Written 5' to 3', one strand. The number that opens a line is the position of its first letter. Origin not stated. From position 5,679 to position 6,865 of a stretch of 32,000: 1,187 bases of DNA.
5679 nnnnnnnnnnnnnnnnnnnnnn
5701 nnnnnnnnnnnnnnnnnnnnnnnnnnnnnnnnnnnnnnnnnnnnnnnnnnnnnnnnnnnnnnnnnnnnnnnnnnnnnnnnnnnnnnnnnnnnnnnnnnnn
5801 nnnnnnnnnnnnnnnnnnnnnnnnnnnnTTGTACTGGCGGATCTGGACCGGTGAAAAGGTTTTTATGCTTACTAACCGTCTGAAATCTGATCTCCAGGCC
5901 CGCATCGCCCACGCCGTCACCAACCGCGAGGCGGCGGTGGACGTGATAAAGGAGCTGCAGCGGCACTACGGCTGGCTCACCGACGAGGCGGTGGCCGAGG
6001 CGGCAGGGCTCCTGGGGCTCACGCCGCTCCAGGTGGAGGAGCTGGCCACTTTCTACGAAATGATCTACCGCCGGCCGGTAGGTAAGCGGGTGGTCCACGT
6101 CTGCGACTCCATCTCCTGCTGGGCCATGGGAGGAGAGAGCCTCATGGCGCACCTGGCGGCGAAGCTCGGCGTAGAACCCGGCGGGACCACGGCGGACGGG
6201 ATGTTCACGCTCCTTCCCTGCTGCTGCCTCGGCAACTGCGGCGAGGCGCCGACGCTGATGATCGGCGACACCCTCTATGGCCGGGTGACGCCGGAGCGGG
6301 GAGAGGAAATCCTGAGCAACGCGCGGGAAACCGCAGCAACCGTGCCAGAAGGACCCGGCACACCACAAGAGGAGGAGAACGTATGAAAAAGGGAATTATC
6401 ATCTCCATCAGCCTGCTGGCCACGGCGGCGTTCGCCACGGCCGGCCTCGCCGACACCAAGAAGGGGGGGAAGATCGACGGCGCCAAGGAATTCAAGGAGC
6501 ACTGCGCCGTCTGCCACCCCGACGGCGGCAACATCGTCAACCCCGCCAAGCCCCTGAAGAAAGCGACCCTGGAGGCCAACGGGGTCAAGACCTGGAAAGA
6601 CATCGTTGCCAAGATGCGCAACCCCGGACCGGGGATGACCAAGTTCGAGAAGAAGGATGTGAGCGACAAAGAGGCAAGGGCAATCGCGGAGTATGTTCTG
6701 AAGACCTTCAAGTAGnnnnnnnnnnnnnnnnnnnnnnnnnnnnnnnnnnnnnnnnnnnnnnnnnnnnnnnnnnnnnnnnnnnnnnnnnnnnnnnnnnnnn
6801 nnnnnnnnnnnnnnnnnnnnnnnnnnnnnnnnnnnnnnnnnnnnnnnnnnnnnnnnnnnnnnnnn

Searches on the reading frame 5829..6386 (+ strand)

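Call 7: search_protein_families(library=pfam, proteins=[window:5829-6386:+], max_evalue=0.001)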
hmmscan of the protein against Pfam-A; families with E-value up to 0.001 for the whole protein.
window:5829-6386:+ (185 aa): 1 family
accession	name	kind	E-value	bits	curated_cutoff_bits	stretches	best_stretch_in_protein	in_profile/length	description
PF01257.25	2Fe-2S_thioredx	-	5.3e-45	153.3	24.8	1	24-165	3-144/145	Thioredoxin-like [2Fe-2S] ferredoxin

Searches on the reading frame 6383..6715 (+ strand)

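Call 7: search_protein_families(library=pfam, proteins=[window:6383-6715:+], max_evalue=0.001)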
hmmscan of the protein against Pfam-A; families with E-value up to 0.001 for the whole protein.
window:6383-6715:+ (110 aa): 2 families
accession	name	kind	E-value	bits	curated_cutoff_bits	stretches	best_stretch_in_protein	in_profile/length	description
PF13442.11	Cytochrome_CBB3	-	3.2e-10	40.6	27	1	32-105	5-68/68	Cytochrome C oxidase, cbb3-type, subunit III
PF00034.26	Cytochrom_C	-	4.7e-06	28.3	21.3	1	32-107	3-88/90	Cytochrome c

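Call 59: search_protein_families(library=ncbifam, proteins=[window:6383-6715:+], max_evalue=0.01)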
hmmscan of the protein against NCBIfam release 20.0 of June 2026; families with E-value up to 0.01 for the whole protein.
window:6383-6715:+ (110 aa): 5 families
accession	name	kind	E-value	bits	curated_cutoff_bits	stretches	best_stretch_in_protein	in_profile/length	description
NF045930.1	Cytc6PetJCyano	equivalog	5.2e-18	65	135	1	6-107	8-104/110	cytochrome c6 PetJ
NF050122.1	bc1_QcrC_actin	exception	0.0014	18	200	1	23-107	129-210/253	cytochrome bc1 complex diheme cytochrome c subunit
TIGR03045.1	PS_II_C550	equivalog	0.0028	17.3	177.75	0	32-65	53-86/159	photosystem II cytochrome c-550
TIGR03046.1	PS_II_psbV2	equivalog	0.0066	16.1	148.35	1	32-64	59-91/157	photosystem II cytochrome PsbV2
NF045773.1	cytochro_C550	exception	0.0092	15.9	125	0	24-106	43-117/118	cytochrome c550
